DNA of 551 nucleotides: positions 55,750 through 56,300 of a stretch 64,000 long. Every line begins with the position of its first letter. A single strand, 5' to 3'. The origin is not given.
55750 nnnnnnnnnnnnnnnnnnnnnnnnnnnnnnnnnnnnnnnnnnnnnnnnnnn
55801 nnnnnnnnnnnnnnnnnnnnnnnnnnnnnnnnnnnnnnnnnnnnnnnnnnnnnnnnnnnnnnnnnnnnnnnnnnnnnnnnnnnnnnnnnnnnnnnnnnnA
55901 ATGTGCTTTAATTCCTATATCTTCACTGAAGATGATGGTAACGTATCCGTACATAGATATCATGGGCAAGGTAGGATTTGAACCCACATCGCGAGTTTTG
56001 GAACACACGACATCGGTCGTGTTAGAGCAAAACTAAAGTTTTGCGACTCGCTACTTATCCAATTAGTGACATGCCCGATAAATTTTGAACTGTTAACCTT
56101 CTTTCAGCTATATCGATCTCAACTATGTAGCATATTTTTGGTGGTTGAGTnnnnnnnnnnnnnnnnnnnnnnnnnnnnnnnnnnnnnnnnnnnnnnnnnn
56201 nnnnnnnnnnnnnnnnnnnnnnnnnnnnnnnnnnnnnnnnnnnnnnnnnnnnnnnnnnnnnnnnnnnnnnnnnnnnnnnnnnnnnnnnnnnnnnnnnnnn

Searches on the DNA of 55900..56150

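Call 85: search_rna_families(source=window, start=55900, end=56150, threshold=evalue, max_evalue=0.01, show_alignments=1)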
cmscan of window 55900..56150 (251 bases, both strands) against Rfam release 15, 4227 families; matches with E-value up to 0.01: 1.
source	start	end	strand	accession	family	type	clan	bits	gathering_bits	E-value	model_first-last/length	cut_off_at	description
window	55963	56076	-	RF00005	tRNA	Gene; tRNA;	CL00001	30.9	29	7e-05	1-71/71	no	tRNA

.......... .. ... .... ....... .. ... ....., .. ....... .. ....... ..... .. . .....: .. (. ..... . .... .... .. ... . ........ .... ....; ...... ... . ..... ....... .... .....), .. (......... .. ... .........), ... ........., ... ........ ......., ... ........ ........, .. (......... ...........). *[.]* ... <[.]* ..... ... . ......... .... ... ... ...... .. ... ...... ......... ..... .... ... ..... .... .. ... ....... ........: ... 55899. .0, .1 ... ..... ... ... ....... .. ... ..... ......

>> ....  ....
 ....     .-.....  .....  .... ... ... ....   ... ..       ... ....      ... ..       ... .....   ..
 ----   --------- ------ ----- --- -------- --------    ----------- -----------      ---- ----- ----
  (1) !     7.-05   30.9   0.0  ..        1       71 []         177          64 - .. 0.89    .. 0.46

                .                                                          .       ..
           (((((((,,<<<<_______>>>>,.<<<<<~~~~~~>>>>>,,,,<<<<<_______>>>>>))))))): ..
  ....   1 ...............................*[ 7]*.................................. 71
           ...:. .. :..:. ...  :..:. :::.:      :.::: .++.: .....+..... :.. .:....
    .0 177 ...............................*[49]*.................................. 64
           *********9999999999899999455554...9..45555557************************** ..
